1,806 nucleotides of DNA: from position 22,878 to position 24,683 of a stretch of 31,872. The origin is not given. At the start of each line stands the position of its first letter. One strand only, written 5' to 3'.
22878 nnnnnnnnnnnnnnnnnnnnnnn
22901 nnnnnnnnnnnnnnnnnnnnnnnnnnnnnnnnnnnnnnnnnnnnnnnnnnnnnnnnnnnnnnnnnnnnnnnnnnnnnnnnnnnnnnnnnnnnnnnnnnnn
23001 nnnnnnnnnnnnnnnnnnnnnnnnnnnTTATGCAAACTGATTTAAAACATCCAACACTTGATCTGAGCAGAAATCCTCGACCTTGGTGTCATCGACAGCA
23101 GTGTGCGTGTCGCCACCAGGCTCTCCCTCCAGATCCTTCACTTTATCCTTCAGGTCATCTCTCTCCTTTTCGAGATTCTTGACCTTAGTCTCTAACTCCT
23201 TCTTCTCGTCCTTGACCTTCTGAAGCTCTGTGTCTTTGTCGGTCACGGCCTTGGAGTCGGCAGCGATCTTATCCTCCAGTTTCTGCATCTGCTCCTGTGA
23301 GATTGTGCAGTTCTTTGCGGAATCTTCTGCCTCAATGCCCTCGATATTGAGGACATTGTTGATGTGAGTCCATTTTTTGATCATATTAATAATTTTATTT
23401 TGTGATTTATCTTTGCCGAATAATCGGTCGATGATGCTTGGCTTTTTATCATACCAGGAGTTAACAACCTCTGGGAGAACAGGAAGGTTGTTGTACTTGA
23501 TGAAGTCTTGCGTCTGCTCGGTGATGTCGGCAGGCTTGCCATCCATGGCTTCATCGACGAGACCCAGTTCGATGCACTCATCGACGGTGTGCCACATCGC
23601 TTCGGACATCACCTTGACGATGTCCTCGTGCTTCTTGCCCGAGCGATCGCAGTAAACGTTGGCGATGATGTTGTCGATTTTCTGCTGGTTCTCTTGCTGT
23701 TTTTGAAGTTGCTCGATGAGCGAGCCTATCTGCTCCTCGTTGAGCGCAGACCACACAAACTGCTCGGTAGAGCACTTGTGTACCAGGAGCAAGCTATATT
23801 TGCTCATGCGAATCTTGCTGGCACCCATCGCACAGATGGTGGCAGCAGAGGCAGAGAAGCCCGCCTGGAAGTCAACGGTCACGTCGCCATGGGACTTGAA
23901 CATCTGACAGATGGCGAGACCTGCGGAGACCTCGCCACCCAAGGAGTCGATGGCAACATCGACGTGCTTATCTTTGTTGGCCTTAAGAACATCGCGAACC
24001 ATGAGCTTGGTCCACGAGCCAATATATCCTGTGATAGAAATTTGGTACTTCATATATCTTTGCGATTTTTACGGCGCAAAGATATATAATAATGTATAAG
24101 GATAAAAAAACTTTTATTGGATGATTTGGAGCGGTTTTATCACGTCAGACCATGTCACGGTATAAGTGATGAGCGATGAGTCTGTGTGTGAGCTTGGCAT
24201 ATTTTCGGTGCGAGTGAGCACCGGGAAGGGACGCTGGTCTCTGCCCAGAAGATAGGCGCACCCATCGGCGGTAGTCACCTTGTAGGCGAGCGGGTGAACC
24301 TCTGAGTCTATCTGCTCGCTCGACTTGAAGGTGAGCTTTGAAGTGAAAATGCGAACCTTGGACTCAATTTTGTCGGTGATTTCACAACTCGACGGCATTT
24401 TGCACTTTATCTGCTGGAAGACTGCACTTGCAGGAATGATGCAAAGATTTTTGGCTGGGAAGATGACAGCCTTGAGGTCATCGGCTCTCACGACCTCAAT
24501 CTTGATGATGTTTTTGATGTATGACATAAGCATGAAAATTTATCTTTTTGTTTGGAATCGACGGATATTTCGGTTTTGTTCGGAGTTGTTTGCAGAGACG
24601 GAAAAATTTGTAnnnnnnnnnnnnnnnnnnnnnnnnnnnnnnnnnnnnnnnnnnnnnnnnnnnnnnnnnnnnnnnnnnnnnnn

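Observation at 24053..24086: Perfect 12 bp-arm inverted repeat containing the protease promoter -7 element and overlapping the protease start codon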

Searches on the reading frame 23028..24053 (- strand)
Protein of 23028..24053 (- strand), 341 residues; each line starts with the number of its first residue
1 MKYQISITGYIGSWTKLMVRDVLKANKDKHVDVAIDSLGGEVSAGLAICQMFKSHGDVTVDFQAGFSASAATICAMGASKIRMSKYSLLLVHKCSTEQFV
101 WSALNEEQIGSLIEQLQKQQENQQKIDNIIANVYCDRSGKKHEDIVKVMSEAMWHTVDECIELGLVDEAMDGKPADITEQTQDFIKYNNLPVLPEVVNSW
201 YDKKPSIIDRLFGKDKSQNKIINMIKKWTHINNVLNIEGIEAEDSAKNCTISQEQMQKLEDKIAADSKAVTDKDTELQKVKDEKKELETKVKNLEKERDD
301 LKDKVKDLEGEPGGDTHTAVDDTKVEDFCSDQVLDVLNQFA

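Call 10: search_protein_families(library=phrogs, proteins=[window:23028-24053:-])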
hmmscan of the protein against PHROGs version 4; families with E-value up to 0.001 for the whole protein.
window:23028-24053:- (341 aa): 9 families
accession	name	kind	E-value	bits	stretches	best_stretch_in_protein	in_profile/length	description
phrog_94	-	head and packaging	1.5e-29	105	1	1-302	79-402/622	head maturation protease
phrog_2976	-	head and packaging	3.7e-26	93.7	1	4-298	22-309/394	head maturation protease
phrog_133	-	head and packaging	5.8e-22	79.1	1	4-299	21-266/668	head maturation protease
phrog_1684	-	head and packaging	1.1e-20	75.2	1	5-180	43-210/284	head maturation protease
phrog_3348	-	unknown function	4.2e-20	73.4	1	5-191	40-220/386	-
phrog_53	-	head and packaging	4.8e-11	43.5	1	18-316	109-437/583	head maturation protease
phrog_1827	-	other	2.3e-05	24.8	1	24-98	48-122/202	ATP-dependent protease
phrog_13984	-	unknown function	0.00039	21.5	1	9-85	41-117/123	-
phrog_20590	-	other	0.00048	20.7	1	217-309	27-116/242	peptidase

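Call 11: search_protein_families(library=pfam, proteins=[window:23028-24053:-])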
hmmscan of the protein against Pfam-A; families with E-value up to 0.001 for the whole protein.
window:23028-24053:- (341 aa): 1 family
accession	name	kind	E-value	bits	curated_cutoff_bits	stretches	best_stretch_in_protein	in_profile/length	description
PF00574.28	CLP_protease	-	4e-14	53.3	20.2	1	24-171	42-180/182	Clp protease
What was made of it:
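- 23028..24053 (-): ClpP-type head-maturation (prohead) protease gene, 341 aa. Its start codon is the one sequestered. calls 10, 11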

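Call 13: find_related_loci(query=window:23028-24053:-, collection=viral_contigs, flank=3000)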
Query window:23028-24053:- (341 aa) in viral_contigs; peptide patterns used: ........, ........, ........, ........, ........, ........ (x = any residue, [..] = any of these).
90 stretches matched a pattern; 58 encode a relative of the query (tblastn E <= 1e-3); 55 distinct loci.
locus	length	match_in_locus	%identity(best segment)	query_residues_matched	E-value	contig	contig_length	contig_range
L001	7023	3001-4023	100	1-341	0e+0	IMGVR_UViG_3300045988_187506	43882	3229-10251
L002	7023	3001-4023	98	1-341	0e+0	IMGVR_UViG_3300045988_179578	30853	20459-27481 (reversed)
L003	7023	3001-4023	95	1-341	0e+0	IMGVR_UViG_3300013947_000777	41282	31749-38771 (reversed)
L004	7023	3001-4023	89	1-341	0e+0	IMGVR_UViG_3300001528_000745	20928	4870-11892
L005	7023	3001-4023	85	1-341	0e+0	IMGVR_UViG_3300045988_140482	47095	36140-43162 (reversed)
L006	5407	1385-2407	85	1-341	0e+0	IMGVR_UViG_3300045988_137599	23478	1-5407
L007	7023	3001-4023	85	1-341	0e+0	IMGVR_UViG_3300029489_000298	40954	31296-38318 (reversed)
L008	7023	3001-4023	85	1-341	0e+0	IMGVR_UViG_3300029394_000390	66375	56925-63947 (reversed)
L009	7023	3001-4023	85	1-341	0e+0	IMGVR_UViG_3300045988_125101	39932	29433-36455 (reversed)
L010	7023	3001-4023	85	1-341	0e+0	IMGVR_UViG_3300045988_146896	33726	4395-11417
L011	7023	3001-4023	84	1-341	0e+0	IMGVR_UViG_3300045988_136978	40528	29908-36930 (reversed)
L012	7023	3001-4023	84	1-341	0e+0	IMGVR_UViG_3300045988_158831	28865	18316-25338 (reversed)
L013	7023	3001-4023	84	1-341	0e+0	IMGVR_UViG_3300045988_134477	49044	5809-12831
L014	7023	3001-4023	84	1-341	0e+0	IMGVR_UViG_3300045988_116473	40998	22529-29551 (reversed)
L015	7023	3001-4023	83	1-341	0e+0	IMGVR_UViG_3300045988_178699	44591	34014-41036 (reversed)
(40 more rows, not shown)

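Call 17: find_related_loci(query=window:23028-24053:-, collection=genome_contigs, flank=3000)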
Query window:23028-24053:- (341 aa) in genome_contigs; peptide patterns used: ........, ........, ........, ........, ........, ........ (x = any residue, [..] = any of these).
196 stretches matched a pattern; 4 encode a relative of the query (tblastn E <= 1e-3); 3 distinct loci.
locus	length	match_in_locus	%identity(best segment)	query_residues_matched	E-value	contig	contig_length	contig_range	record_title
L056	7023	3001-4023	82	1-341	0e+0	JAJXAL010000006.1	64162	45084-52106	MAG: Segatella copri isolate B78_maxbin.001.fa NODE_15_length_64162_cov_195.104170, whole genome shotgun sequence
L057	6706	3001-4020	81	1-340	0e+0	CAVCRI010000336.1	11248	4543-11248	Lachnospiraceae bacterium isolate G02608-L1_cleanbin_000031 genome assembly, contig: Spades_G02608-L1_contig_1972, whole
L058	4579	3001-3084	100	177-204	9e-14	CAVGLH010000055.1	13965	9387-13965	Bacteroides fragilis isolate H07648-L1_cleanbin_000036 genome assembly, contig: Spades_H07648-L1_contig_2978, whole geno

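Call 18: find_homologous_proteins(query=window:23028-24053:-, max_evalue=1e-20)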
Query window:23028-24053:- (341 aa): 262 proteins with E <= 1e-20 among 1659 candidates; the best 120 are listed.
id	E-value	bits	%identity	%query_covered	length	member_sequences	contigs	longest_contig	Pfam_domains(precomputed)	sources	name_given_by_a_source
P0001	2.2e-217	738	98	100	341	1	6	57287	PF00574.29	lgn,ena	-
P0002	5.3e-217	737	98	100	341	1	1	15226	PF00574.29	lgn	-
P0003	9.4e-217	736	98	100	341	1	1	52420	PF00574.29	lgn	-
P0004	2.0e-216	735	98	100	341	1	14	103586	PF00574.29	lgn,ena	-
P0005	2.1e-216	735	97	100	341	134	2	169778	PF00574.29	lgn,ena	-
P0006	2.1e-216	735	98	100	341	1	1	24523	PF00574.29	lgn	-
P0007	4.1e-216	734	98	100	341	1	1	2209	PF00574.29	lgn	-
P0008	4.4e-216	734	98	100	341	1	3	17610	PF00574.29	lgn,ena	-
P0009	5.9e-216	734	98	100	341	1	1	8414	PF00574.29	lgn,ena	-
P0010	9.8e-216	733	97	100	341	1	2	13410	PF00574.29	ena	-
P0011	1.3e-215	733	97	100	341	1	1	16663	PF00574.29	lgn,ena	-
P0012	1.4e-215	733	97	100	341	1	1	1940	PF00574.29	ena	-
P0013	2.0e-215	732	98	100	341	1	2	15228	PF00574.29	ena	-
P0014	2.5e-215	732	97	100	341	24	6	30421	PF00574.29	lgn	-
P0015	2.7e-215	732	97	100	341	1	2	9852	PF00574.29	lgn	-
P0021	5.9e-196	668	88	100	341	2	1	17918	PF00574.29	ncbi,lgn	-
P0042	1.3e-173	595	77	100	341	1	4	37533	PF00574.29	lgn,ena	-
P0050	1.1e-159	549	72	100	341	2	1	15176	PF00574.29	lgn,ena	-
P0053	1.3e-131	457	60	100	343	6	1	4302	PF00574.29,PF24161.2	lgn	-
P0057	7.4e-108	379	51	100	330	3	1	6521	PF00574.29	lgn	-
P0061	2.1e-89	318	47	100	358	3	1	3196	PF00574.29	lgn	-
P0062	4.3e-70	255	42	99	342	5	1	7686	PF00574.29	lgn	-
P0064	2.1e-47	180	34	98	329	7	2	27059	PF00574.29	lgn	-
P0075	7.8e-38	149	35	91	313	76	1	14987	PF00574.29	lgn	-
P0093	2.8e-34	137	30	83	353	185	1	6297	PF00574.29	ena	-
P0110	2.6e-33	134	31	88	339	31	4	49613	PF00574.29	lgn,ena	-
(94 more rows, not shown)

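Call 19: find_encoding_contigs(protein=P0042, flank=2000, max_places=2)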
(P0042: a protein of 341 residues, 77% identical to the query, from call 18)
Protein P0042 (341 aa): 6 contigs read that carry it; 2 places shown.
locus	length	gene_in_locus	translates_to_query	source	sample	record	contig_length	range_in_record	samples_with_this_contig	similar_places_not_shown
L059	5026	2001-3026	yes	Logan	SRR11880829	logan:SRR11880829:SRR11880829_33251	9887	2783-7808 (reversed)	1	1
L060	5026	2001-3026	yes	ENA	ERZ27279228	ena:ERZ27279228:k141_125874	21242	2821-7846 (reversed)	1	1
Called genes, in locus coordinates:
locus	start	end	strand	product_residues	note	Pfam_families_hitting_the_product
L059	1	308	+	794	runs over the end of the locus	?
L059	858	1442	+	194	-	-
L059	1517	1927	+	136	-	-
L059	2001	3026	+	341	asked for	PF00574:CLP_protease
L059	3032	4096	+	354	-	-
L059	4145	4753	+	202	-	-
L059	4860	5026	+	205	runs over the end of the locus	-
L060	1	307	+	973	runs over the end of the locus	-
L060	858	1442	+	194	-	-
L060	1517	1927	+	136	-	-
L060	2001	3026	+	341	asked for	PF00574:CLP_protease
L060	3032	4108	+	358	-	-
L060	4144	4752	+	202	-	-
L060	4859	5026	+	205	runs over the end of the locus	-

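Call 20: find_encoding_contigs(protein=P0050, flank=2000, max_places=2)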
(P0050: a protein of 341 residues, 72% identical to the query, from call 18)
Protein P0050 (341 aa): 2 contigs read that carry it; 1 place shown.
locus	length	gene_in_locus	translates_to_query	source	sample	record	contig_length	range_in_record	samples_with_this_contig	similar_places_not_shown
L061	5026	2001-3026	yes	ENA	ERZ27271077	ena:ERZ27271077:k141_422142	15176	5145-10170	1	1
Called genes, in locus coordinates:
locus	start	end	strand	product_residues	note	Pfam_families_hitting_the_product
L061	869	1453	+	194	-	-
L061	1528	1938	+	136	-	-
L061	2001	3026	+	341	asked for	PF00574:CLP_protease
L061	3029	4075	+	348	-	-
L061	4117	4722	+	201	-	-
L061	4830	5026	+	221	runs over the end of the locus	-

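Call 21: find_encoding_contigs(protein=P0053, flank=2000, max_places=2)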
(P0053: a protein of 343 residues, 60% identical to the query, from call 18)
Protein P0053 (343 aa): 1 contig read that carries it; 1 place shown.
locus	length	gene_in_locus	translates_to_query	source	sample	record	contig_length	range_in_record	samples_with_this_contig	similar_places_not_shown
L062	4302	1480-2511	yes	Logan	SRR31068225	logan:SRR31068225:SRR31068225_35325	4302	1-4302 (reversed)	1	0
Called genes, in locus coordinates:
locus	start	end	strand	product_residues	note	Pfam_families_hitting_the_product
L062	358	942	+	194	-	-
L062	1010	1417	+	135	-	-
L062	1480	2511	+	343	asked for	PF00574:CLP_protease, PF24161:CCDC39 (weak)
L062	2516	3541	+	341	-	-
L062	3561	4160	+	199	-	-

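Call 22: find_encoding_contigs(protein=P0057, flank=2000, max_places=2)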
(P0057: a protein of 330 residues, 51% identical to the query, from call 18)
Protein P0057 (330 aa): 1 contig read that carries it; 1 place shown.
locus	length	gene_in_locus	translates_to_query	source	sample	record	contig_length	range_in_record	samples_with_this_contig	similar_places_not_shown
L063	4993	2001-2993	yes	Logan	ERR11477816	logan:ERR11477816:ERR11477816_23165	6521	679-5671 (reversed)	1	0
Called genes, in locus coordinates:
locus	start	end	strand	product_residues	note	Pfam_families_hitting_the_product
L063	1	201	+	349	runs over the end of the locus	?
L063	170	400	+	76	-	-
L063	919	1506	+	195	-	-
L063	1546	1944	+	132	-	-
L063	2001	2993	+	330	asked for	PF00574:CLP_protease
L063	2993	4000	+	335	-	-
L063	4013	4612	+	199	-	-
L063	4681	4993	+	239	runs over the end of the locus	-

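Call 23: find_encoding_contigs(protein=P0061, flank=2000, max_places=2)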
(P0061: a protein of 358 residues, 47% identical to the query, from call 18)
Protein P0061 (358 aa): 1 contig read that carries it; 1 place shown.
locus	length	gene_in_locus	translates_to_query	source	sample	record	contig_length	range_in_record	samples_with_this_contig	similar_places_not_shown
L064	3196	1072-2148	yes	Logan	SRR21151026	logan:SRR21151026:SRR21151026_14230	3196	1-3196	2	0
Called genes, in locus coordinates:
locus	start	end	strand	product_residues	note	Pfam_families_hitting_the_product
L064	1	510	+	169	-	?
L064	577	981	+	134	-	-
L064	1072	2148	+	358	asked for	PF00574:CLP_protease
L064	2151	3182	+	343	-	-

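Call 24: find_encoding_contigs(protein=P0062, flank=2000, max_places=2)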
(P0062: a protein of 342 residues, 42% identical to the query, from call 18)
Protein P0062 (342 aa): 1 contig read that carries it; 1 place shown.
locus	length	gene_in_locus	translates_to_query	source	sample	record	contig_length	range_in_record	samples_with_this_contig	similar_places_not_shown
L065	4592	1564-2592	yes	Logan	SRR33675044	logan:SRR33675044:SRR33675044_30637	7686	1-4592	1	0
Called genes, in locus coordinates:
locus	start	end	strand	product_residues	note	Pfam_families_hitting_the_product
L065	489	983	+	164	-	-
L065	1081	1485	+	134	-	-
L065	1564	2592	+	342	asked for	PF00574:CLP_protease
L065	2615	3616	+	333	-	-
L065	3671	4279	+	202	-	-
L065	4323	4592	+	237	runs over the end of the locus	-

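Call 25: find_encoding_contigs(protein=P0064, flank=2000, max_places=2)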
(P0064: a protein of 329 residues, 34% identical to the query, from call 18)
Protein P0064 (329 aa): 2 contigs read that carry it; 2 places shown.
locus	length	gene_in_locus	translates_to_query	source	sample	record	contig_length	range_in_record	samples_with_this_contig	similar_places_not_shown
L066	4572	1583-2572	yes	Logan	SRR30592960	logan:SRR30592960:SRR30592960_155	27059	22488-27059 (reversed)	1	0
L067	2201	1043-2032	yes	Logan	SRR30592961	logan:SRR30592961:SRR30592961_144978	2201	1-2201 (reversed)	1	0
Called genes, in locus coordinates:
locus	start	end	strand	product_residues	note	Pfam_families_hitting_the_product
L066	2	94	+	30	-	?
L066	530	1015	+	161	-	-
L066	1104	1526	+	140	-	-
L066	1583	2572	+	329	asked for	PF00574:CLP_protease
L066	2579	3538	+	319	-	-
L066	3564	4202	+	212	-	-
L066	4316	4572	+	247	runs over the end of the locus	-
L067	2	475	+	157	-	?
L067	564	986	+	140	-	-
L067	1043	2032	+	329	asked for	PF00574:CLP_protease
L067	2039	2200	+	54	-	?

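Call 26: find_encoding_contigs(protein=P0021, flank=2000, max_places=2)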
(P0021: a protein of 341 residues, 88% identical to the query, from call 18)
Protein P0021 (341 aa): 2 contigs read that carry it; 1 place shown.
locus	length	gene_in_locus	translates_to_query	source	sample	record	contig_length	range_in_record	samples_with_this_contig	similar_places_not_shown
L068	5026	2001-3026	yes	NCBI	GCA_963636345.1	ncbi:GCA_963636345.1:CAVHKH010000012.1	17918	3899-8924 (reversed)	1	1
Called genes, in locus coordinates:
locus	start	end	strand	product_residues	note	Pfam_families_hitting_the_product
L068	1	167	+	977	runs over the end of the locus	-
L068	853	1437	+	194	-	-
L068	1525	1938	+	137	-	-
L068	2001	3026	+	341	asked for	PF00574:CLP_protease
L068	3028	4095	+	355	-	-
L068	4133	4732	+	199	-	-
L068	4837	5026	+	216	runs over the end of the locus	-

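Call 31: find_related_loci(query=P0062, collection=viral_contigs, flank=2500)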
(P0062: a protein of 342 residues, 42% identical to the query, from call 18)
Query P0062 (342 aa) in viral_contigs; peptide patterns used: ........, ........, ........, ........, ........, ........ (x = any residue, [..] = any of these).
6 stretches matched a pattern, but none encodes a relative of the query by tblastn (E <= 1e-3).
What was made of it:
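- Tried and rejected: An IMG/VR scan with P0062 found nothing (call 31).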

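Call 32: find_related_loci(query=P0042, collection=viral_contigs, flank=2500)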
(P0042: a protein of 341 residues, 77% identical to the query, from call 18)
Query P0042 (341 aa) in viral_contigs; peptide patterns used: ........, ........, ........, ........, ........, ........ (x = any residue, [..] = any of these).
50 stretches matched a pattern; 46 encode a relative of the query (tblastn E <= 1e-3); 46 distinct loci.
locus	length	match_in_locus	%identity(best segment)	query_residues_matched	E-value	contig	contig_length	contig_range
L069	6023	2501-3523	78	1-341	0e+0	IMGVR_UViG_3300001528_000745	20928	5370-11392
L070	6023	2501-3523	80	1-341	6e-179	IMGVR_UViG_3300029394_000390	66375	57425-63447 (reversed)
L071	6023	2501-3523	80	1-341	6e-179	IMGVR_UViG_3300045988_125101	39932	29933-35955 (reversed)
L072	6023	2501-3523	80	1-341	6e-179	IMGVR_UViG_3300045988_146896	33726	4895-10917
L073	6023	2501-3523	80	1-341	1e-177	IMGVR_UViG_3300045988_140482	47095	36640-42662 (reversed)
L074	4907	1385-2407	80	1-341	2e-179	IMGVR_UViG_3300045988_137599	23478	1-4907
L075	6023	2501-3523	78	1-341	2e-176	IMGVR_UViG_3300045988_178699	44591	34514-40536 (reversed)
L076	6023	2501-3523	78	1-341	5e-176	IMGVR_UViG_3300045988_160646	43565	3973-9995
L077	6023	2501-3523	78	1-341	3e-176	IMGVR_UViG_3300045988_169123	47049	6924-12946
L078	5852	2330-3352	78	1-341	1e-176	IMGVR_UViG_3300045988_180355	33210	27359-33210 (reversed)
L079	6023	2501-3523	78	1-341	5e-176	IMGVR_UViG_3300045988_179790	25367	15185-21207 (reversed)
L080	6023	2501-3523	77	1-341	1e-175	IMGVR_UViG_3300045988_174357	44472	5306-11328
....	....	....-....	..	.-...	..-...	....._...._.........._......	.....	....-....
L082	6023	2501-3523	79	1-341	1e-175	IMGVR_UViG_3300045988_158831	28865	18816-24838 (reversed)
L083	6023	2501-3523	79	1-341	1e-175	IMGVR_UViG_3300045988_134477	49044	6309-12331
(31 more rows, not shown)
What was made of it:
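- Tried and rejected: The scan with P0042 returned the same contigs as before (call 32).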

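Call 34: find_related_loci(query=A1, collection=metagenome_contigs, flank=2500)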
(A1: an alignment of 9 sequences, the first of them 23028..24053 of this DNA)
Query A1 (341 aa) in metagenome_contigs; peptide patterns used: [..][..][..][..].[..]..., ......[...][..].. (x = any residue, [..] = any of these).
554 stretches matched a pattern; 229 encode a relative of the query (tblastn E <= 1e-3); the best 80 are kept; 80 distinct loci.
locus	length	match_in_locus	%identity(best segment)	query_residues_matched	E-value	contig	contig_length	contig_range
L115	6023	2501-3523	98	1-341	0e+0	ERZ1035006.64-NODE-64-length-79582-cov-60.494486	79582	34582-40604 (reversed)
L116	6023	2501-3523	98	1-341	0e+0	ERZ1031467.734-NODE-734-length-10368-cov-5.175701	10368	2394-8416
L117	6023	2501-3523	98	1-341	0e+0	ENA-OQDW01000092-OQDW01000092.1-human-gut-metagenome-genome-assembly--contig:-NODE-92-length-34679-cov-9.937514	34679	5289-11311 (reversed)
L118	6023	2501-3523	82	1-341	0e+0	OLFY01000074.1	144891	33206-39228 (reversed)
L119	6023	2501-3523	85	1-341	0e+0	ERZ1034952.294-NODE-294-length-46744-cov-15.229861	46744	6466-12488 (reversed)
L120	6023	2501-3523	85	1-341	0e+0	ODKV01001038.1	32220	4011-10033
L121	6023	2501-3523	84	1-341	0e+0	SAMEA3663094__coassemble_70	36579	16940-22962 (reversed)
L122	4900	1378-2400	84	1-341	0e+0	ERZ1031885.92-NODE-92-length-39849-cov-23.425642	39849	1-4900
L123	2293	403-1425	83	1-341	0e+0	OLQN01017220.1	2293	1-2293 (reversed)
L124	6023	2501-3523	83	1-341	0e+0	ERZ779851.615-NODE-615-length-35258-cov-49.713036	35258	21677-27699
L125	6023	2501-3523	83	1-341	0e+0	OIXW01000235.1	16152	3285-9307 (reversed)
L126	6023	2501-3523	83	1-341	0e+0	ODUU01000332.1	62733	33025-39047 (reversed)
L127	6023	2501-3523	83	1-341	0e+0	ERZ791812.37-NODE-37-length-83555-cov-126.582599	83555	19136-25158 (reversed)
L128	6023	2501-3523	82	1-341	0e+0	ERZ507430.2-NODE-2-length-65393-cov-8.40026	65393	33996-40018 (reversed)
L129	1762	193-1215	83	1-341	0e+0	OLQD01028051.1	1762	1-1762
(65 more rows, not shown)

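Call 81: find_related_loci(query=P0075, collection=viral_contigs, flank=2500)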
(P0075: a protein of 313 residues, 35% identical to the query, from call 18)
Query P0075 (313 aa) in viral_contigs; peptide patterns used: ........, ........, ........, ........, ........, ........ (x = any residue, [..] = any of these).
30 stretches matched a pattern; 3 encode a relative of the query (tblastn E <= 1e-3); 3 distinct loci.
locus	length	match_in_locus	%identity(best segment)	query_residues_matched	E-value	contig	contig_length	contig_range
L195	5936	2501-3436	95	1-313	0e+0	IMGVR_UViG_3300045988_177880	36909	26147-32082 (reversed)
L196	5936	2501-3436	93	1-313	0e+0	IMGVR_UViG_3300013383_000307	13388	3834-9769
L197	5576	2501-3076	33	11-216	3e-17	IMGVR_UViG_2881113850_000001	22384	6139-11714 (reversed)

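Call 82: find_related_loci(query=P0093, collection=viral_contigs, flank=2500)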
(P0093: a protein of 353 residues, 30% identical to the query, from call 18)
Query P0093 (353 aa) in viral_contigs; peptide patterns used: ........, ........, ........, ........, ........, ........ (x = any residue, [..] = any of these).
2 stretches matched a pattern; 1 encode a relative of the query (tblastn E <= 1e-3); 1 distinct loci.
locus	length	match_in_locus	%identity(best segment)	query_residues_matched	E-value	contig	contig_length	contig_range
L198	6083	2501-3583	64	1-353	4e-157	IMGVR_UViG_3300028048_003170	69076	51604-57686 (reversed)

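Call 83: find_related_loci(query=P0110, collection=viral_contigs, flank=2500)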
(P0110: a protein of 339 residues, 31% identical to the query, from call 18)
Query P0110 (339 aa) in viral_contigs; peptide patterns used: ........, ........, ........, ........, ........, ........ (x = any residue, [..] = any of these).
6 stretches matched a pattern; 2 encode a relative of the query (tblastn E <= 1e-3); 2 distinct loci.
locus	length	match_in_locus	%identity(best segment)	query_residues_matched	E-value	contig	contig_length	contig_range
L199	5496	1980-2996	89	1-339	0e+0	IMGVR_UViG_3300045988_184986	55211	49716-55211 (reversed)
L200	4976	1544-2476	47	5-339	1e-95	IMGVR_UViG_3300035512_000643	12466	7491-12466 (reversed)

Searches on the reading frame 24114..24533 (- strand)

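Call 10: search_protein_families(library=phrogs, proteins=[window:24114-24533:-])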
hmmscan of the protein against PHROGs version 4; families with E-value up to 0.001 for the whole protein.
window:24114-24533:- (139 aa): 0 families

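Call 11: search_protein_families(library=pfam, proteins=[window:24114-24533:-])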
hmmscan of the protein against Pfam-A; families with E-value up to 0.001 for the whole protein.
window:24114-24533:- (139 aa): 0 families

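Call 57: search_protein_families(library=phrogs, proteins=[window:24114-24533:-], max_evalue=1)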
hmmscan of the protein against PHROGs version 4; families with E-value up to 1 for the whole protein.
window:24114-24533:- (139 aa): 1 family
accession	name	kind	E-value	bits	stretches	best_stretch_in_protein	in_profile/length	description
phrog_34266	-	unknown function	0.034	15.3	1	73-96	14-37/61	-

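Call 58: search_protein_families(library=pfam, proteins=[window:24114-24533:-], max_evalue=1)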
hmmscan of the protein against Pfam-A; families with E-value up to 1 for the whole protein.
window:24114-24533:- (139 aa): 0 families
